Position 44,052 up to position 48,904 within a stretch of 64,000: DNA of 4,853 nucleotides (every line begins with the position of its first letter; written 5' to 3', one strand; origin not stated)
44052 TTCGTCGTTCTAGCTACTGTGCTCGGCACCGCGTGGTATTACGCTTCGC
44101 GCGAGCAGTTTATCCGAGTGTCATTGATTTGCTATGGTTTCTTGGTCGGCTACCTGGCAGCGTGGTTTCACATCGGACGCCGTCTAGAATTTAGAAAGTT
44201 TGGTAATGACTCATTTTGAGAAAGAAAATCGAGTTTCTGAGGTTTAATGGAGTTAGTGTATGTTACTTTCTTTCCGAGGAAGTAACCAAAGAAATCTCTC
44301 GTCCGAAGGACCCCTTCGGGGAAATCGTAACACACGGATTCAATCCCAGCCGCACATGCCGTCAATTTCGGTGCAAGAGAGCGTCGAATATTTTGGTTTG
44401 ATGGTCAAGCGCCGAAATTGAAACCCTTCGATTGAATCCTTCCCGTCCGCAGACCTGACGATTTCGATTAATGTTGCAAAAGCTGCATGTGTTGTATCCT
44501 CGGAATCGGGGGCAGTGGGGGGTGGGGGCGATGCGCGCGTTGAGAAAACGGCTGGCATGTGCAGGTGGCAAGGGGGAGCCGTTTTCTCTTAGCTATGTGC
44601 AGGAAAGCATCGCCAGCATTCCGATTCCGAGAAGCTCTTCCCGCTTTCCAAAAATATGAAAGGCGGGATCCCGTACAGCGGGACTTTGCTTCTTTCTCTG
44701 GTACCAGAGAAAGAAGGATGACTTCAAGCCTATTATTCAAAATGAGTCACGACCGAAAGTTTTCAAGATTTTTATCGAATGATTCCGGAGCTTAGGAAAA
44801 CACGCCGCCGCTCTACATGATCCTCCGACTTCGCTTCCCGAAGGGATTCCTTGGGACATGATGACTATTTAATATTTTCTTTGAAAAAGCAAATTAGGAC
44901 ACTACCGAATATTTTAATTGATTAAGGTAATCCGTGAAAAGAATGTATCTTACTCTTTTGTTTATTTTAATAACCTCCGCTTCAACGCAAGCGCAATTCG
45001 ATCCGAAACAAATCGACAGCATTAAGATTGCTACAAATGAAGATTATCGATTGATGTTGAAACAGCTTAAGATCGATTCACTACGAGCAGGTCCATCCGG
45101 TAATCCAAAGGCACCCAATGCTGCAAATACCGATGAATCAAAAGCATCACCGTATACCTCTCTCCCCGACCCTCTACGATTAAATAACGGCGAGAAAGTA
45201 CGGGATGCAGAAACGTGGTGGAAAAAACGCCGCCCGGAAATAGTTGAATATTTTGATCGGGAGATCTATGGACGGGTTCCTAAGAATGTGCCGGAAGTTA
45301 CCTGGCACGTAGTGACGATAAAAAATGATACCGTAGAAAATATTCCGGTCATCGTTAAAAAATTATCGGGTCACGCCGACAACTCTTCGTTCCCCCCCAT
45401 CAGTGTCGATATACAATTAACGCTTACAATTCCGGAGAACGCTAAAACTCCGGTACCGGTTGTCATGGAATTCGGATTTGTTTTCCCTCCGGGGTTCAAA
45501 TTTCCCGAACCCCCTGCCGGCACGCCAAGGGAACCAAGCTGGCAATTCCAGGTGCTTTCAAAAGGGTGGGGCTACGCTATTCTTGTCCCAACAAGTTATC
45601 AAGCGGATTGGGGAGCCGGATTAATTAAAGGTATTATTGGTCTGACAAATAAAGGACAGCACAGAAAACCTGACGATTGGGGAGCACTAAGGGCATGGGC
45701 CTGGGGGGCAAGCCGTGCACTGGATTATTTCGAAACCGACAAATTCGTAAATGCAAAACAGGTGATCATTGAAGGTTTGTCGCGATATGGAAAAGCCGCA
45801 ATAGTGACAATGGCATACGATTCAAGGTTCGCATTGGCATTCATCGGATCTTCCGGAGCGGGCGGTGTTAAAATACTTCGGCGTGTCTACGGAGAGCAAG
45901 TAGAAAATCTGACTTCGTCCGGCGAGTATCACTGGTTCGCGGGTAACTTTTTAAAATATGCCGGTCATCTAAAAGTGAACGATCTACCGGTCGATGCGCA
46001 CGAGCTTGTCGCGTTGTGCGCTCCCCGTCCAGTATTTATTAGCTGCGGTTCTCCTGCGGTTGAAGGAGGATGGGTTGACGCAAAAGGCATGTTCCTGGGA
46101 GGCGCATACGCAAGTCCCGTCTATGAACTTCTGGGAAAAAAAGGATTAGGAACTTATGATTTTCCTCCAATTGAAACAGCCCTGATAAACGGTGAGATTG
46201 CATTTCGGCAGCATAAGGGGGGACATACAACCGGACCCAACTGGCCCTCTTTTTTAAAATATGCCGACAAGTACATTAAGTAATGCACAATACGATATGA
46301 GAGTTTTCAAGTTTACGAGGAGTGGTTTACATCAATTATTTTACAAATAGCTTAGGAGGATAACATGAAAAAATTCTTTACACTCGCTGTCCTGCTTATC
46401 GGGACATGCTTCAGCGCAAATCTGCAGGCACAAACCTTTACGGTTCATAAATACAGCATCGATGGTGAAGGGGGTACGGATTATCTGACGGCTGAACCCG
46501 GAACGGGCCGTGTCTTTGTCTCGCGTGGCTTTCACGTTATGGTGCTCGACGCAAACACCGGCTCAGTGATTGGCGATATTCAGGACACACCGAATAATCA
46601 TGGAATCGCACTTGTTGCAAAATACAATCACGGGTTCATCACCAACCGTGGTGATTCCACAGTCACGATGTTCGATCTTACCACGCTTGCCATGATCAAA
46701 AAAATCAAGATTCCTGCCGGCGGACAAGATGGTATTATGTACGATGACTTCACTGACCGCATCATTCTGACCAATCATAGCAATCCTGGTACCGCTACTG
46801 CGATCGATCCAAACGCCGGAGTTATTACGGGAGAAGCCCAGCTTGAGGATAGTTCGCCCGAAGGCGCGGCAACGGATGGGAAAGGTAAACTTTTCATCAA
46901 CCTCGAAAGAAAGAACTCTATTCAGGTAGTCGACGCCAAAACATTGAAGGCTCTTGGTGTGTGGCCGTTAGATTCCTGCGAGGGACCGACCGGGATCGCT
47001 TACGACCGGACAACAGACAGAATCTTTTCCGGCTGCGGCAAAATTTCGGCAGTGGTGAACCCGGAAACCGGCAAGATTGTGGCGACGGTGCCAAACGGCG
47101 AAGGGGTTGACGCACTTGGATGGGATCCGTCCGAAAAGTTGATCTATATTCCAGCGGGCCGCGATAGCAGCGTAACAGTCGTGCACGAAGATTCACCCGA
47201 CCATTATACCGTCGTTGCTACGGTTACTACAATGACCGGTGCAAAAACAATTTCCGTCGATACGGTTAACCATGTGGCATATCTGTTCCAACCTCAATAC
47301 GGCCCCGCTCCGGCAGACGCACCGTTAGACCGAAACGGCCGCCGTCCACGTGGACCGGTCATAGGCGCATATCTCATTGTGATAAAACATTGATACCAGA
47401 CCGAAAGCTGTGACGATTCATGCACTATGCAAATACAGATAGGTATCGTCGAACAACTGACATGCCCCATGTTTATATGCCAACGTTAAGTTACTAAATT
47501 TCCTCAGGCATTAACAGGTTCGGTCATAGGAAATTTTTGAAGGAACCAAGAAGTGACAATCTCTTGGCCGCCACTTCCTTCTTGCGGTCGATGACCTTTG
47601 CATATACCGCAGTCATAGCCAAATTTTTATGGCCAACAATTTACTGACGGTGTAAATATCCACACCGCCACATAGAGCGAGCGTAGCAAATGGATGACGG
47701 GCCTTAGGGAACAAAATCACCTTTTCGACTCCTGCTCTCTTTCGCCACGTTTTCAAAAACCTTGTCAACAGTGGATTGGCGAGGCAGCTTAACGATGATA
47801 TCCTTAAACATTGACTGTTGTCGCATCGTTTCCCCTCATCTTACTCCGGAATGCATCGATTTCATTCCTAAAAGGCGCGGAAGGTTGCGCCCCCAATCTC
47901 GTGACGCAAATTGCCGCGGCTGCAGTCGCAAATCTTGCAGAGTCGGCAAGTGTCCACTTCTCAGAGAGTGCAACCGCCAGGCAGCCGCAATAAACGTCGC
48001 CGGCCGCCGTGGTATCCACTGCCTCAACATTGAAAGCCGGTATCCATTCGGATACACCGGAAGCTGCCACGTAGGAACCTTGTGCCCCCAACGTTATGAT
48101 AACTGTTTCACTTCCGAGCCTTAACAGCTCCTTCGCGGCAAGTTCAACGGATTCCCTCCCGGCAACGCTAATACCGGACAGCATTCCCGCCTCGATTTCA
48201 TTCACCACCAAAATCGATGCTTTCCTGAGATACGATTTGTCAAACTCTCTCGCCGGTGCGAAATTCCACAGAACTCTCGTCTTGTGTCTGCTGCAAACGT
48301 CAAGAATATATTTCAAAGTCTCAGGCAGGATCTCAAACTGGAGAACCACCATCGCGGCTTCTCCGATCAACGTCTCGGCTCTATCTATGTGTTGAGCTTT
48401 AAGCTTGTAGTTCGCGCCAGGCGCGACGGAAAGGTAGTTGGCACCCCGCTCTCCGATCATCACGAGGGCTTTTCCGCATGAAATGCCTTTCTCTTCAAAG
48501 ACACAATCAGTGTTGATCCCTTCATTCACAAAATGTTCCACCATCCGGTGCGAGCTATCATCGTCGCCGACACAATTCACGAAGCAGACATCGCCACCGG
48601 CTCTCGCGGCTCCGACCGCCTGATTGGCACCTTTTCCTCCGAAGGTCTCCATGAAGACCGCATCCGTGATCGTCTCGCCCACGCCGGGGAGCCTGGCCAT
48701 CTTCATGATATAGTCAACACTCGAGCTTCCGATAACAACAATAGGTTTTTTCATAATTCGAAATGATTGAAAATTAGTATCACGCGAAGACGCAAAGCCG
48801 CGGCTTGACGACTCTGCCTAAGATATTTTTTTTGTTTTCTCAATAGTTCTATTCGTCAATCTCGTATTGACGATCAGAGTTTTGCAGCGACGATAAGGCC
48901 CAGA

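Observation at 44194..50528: Two inverted copies of a 0.55-0.63 kb element with terminal inverted repeats bracket a 5.1-kb sugar-utilisation cassette, and one copy sits between an 8-bp direct repeat consistent with a target-site duplication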

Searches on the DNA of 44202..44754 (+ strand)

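Call 47: search_dna_similar(query=window:44202-44754:+, collection=plasmids, mode=distant, max_evalue=0.001)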
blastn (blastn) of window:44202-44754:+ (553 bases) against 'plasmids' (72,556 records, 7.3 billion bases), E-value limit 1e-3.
No match.

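Call 79: search_dna_similar(query=window:44202-44754:+, collection=phages, mode=distant, max_evalue=0.001)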
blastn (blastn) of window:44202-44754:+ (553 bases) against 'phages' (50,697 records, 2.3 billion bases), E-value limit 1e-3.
No match.
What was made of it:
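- Tried and rejected: blastn of X against plasmid and phage collections: no match (calls 47, 79).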

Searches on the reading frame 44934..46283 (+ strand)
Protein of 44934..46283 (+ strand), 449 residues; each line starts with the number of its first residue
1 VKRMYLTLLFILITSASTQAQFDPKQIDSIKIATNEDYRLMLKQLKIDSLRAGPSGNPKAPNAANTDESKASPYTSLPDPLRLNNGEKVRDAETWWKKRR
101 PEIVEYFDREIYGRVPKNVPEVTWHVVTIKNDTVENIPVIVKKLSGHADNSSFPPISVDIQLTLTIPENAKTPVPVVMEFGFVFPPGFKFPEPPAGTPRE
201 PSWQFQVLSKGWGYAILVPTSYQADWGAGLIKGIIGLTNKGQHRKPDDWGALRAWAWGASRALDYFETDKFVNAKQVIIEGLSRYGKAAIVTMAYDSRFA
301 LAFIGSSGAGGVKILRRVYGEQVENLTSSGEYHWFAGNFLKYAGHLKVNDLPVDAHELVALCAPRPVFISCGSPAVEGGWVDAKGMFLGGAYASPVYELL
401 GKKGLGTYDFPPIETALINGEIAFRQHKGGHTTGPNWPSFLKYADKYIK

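Call 10: search_protein_families(library=pfam, proteins=[window:44934-46283:+], max_evalue=0.01)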
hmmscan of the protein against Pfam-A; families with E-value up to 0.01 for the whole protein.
window:44934-46283:+ (449 aa): 1 family
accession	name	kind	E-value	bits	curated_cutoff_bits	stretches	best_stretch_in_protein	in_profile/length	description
PF22244.2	GCE_fung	-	1.7e-29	103.7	27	1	247-401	75-231/231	Glucuronyl esterase, fungi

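Call 40: find_homologous_proteins(query=window:44934-46283:+, max_evalue=1e-40)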
Query window:44934-46283:+ (449 aa): 8000 proteins with E <= 1e-40 among 8000 candidates; the best 120 are listed.
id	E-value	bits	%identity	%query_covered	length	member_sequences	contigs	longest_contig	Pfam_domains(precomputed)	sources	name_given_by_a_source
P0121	1.4e-290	982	-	-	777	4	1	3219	PF22244.3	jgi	jgi:hypothetical protein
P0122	8.0e-289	976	92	100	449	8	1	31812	PF22244.3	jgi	jgi:hypothetical protein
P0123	4.0e-281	951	91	100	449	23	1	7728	PF22244.3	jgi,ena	-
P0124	3.7e-273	924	87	100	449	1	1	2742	PF22244.3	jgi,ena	-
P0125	3.7e-273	924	88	100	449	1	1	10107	PF22244.3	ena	-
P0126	5.4e-273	924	88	100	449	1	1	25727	PF22244.3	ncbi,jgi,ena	-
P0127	1.4e-272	922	88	100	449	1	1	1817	PF22244.3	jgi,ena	-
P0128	1.4e-272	922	87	100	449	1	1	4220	PF22244.3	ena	-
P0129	2.6e-272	922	87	100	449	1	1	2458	PF22244.3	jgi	jgi:hypothetical protein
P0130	3.9e-272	921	88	100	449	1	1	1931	PF22244.3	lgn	-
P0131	6.5e-272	920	88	100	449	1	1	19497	PF22244.3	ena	-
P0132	1.2e-271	919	87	100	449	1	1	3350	PF22244.3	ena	-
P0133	9.6e-271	916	87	100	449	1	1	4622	PF22244.3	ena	-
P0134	1.5e-267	906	86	100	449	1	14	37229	PF22244.3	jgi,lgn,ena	-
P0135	2.5e-257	872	82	100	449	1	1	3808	PF22244.3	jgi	jgi:hypothetical protein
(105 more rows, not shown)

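Call 41: find_encoding_contigs(protein=P0122, flank=8000, max_places=2)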
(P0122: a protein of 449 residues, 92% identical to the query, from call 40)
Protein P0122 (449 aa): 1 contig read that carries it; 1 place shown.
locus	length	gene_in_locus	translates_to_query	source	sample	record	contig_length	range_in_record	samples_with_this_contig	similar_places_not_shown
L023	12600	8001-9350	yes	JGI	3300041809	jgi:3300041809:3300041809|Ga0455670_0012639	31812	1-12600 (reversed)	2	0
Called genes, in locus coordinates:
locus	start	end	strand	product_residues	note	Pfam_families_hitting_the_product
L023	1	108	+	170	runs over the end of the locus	-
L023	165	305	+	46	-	-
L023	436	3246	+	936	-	PF00675:Peptidase_M16, PF05193:Peptidase_M16_C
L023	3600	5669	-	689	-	PF18962:Por_Secre_tail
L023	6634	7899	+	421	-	PF00657:Lipase_GDSL, PF13472:Lipase_GDSL_2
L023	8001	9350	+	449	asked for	PF22244:GCE_fung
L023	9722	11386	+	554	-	PF18962:Por_Secre_tail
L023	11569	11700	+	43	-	-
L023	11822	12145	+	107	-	PF12840:HTH_20, PF01022:HTH_5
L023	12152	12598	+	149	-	?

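Call 42: find_encoding_contigs(protein=P0126, flank=8000, max_places=2)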
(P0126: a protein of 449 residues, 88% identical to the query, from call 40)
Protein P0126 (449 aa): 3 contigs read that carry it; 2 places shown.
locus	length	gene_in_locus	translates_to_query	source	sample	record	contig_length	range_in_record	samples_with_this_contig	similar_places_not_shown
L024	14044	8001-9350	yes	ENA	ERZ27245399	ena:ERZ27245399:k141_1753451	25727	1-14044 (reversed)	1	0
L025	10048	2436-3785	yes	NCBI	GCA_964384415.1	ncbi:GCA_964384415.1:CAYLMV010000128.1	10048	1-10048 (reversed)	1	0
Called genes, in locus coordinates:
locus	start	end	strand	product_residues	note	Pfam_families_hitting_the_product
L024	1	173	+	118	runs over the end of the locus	-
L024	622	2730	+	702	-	PF00092:VWA, PF13519:VWA_2, PF13768:VWA_3, PF13860:FlgD_ig (weak)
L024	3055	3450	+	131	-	PF00903:Glyoxalase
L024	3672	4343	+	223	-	PF04191:PEMT (weak)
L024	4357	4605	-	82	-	-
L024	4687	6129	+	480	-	PF00150:Cellulase, PF18962:Por_Secre_tail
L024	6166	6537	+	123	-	PF00903:Glyoxalase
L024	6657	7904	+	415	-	PF00657:Lipase_GDSL, PF13472:Lipase_GDSL_2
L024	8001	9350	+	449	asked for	PF22244:GCE_fung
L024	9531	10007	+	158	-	-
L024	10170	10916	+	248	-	PF12801:Fer4_5 (weak)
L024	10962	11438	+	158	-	-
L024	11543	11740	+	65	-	-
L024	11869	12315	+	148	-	-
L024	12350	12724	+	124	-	PF12675:DUF3795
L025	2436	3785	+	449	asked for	PF22244:GCE_fung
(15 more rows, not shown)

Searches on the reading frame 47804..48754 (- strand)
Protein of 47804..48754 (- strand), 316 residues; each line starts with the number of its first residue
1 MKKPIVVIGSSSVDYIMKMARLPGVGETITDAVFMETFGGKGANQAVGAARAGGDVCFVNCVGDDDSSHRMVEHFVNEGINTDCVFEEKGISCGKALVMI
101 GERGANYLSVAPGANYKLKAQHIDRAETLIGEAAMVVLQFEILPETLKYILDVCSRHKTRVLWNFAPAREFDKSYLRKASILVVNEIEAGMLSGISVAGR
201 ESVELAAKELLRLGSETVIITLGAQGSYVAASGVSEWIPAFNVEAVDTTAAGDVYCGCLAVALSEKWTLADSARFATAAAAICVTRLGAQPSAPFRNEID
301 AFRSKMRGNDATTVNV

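Call 10: search_protein_families(library=pfam, proteins=[window:47804-48754:-], max_evalue=0.01)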
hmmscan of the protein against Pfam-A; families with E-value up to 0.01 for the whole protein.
window:47804-48754:- (316 aa): 2 families
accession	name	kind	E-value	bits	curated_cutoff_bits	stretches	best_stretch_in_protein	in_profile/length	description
PF00294.29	PfkB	-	1.7e-55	189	25.8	1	5-294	4-300/302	pfkB family carbohydrate kinase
PF08543.17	Phos_pyr_kin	-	1.2e-06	28.5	27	1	148-278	88-226/246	Phosphomethylpyrimidine kinase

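Call 11: find_encoding_contigs(protein=window:47804-48754:-, flank=10000, max_places=10)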
Protein window:47804-48754:- (316 aa): no gene with exactly this product is on record in the collection.
